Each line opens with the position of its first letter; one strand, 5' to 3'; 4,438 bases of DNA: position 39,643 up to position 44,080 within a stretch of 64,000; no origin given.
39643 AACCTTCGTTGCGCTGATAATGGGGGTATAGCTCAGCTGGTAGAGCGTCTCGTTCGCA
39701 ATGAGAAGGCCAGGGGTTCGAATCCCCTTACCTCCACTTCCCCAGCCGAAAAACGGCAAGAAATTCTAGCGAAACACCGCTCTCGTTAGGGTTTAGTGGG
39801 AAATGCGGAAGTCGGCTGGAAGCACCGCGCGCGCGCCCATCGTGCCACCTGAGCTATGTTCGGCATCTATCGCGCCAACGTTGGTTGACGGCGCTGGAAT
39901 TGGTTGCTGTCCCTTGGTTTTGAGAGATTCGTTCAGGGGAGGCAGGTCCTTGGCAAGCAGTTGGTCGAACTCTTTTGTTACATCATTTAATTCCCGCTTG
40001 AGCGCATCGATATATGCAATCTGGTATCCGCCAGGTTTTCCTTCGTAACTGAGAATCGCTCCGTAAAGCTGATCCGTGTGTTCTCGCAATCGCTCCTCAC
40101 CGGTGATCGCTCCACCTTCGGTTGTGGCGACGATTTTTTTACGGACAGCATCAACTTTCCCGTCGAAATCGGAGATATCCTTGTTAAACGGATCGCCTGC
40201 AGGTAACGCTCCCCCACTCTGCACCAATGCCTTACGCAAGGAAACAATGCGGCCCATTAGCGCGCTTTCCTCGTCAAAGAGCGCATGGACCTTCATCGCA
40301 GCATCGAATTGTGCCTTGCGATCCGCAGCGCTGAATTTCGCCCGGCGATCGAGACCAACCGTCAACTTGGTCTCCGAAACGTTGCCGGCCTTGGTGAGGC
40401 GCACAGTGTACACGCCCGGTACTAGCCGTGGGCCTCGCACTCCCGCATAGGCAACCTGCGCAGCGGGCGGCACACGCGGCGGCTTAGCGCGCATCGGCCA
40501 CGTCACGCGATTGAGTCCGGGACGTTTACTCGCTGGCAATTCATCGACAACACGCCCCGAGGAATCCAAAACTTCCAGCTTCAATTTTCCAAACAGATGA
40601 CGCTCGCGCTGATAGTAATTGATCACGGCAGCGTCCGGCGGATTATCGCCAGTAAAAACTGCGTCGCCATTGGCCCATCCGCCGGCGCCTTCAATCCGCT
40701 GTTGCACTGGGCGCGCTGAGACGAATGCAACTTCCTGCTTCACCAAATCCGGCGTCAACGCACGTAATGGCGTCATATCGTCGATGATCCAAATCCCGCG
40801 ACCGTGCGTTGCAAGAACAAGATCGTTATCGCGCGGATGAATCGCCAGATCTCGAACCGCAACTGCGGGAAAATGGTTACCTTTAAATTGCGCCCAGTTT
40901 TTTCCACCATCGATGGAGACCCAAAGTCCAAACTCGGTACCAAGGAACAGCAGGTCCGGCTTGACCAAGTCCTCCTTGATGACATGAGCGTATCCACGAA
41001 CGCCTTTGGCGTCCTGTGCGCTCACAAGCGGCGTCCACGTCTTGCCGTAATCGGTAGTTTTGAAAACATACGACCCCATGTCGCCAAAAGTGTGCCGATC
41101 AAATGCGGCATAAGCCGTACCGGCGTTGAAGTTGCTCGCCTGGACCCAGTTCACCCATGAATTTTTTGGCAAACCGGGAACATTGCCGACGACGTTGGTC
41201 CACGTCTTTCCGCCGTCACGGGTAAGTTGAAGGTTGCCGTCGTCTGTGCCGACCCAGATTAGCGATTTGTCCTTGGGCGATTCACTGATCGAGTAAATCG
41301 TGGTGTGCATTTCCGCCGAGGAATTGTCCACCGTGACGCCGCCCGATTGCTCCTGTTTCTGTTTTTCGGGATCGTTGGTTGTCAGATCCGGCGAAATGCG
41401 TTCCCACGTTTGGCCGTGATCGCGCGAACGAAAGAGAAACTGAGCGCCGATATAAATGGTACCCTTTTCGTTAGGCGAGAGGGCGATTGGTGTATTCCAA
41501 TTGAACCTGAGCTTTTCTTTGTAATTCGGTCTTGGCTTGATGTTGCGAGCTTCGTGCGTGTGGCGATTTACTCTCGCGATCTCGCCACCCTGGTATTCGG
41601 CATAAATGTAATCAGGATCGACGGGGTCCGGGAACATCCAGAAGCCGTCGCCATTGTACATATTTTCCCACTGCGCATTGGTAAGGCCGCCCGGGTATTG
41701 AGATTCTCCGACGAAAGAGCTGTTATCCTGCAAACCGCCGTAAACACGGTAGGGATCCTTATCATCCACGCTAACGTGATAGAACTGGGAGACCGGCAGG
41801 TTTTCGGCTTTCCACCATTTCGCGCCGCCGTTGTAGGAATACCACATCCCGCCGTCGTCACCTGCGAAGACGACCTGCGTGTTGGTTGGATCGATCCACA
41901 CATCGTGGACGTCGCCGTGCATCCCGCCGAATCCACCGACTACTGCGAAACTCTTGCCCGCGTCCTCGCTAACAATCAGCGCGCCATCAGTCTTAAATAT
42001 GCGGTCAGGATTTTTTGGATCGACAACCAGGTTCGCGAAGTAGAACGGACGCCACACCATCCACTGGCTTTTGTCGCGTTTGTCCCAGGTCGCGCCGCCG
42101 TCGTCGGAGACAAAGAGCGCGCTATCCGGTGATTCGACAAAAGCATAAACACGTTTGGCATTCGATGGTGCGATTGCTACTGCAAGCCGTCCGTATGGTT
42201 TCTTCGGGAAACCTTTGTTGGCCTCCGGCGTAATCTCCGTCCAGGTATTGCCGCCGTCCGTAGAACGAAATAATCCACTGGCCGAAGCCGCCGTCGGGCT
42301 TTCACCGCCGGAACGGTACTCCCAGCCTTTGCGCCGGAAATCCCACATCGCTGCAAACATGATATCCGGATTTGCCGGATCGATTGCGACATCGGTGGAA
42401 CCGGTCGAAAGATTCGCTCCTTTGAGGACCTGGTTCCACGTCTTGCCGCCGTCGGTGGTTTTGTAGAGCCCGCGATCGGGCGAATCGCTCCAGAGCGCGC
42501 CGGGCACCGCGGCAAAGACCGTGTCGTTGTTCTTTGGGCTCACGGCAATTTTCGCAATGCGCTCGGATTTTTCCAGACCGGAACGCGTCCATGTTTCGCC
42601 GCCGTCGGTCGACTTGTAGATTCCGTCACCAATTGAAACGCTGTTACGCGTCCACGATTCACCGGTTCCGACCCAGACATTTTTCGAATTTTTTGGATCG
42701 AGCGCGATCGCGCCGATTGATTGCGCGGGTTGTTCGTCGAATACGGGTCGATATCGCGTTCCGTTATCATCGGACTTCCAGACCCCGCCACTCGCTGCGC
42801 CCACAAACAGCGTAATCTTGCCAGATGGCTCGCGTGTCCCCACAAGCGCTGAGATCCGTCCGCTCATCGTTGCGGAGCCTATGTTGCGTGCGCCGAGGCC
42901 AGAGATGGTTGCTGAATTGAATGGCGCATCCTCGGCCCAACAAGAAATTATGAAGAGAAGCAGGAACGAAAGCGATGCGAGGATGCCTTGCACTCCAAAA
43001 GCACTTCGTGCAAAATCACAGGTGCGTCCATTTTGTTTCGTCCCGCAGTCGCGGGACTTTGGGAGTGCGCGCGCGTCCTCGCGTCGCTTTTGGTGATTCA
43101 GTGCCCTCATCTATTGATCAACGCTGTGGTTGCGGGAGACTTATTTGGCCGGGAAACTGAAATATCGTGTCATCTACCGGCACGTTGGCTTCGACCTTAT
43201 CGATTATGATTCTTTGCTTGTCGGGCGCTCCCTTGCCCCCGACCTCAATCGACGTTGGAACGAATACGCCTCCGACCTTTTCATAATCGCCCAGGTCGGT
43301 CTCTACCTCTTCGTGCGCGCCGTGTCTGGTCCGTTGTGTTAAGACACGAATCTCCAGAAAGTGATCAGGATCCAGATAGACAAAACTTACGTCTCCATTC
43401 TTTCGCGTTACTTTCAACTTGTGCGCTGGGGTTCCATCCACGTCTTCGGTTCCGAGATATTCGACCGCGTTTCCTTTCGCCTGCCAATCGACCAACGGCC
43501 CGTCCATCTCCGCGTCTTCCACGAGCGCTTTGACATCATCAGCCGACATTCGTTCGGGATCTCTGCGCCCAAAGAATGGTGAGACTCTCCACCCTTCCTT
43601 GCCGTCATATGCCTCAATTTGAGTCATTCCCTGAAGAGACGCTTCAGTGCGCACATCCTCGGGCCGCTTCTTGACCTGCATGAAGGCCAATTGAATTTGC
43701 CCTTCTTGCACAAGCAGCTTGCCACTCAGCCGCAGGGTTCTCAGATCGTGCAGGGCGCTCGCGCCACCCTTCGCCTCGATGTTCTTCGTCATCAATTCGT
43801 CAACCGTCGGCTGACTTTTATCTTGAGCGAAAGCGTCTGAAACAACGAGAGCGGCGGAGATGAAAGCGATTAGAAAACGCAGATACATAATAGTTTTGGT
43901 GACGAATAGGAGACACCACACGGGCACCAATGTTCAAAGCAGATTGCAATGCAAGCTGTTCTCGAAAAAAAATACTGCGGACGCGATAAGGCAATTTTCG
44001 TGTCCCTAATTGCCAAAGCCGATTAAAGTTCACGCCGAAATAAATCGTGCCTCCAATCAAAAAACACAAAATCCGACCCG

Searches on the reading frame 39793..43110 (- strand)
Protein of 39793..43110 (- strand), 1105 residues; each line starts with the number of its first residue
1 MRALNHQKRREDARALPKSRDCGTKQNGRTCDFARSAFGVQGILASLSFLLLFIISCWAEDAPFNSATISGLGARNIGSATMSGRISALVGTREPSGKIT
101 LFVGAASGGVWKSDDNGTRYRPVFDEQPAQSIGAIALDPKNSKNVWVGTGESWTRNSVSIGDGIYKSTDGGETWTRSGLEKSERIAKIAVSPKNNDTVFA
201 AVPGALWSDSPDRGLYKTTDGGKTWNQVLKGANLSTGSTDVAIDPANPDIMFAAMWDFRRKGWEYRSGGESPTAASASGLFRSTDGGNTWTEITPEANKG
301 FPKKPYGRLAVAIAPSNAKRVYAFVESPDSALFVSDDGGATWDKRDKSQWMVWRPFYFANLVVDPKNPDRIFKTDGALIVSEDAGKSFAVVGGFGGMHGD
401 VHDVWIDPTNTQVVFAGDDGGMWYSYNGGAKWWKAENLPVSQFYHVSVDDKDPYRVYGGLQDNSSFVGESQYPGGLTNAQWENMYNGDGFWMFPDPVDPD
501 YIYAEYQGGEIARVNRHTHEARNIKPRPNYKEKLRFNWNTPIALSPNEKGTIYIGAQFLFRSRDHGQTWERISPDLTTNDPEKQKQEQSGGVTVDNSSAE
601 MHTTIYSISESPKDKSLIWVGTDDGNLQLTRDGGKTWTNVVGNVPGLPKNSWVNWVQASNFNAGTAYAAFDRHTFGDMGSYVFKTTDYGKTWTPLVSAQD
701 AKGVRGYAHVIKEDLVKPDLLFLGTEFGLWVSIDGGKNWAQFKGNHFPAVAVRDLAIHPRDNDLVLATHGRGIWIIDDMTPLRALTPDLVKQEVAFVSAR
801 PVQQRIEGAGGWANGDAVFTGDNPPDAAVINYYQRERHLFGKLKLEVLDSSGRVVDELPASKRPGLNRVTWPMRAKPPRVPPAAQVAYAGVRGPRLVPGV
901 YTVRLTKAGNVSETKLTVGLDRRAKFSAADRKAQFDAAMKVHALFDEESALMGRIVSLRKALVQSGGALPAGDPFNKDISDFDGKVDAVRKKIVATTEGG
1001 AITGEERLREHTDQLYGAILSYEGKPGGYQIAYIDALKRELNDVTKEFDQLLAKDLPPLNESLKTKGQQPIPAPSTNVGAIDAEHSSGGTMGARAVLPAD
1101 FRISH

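Call 39: search_protein_families(library=ncbifam, proteins=[window:39793-43110:-], max_evalue=0.001)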
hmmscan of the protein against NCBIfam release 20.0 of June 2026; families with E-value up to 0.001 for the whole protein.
window:39793-43110:- (1105 aa): 3 families
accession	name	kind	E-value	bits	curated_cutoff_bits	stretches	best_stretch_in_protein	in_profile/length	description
NF045728.1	glycosyl_F510_1955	equivalog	7.5e-47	159.7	175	4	275-391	69-173/246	F510_1955 family glycosylhydrolase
NF047818.1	LIC11996_lipo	equivalog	6.5e-10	38.7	350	0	279-344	343-418/422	LIC11996 family lipoprotein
NF010237.0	PRK13684.1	equivalog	0.00038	19.6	326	0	164-234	68-130/334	photosynthesis system II assembly factor Ycf48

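Call 40: search_protein_families(library=pfam, proteins=[window:39793-43110:-], max_evalue=0.01)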
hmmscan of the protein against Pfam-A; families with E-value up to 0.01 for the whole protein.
window:39793-43110:- (1105 aa): 5 families
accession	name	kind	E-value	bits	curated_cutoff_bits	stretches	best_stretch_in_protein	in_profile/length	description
PF15902.12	Sortilin-Vps10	-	3.9e-37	128.5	33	3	110-233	3-117/446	Sortilin, neurotensin receptor 3,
PF02012.26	BNR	-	2.5e-13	48.3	27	0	165-175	1-11/12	BNR/Asp-box repeat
PF24316.1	Tli3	-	6e-07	30.3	27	0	678-715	82-119/129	T6SS Tli3 immunity protein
PF13088.12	BNR_2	-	4.4e-06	26.7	31.4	0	556-695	84-201/277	BNR repeat-like domain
PF15899.11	BNR_6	-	3.4e-05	23.9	27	0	559-572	1-14/14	BNR-Asp box repeat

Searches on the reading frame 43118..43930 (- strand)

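Call 39: search_protein_families(library=ncbifam, proteins=[window:43118-43930:-], max_evalue=0.001)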
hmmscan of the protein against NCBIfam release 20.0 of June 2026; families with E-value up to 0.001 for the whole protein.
window:43118-43930:- (270 aa): 0 families

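Call 40: search_protein_families(library=pfam, proteins=[window:43118-43930:-], max_evalue=0.01)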
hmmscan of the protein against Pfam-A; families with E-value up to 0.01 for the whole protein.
window:43118-43930:- (270 aa): 1 family
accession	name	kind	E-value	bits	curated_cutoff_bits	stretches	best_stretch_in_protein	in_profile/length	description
PF17131.11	LolA_like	-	0.00025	21.2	30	1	155-258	72-178/184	Outer membrane lipoprotein-sorting protein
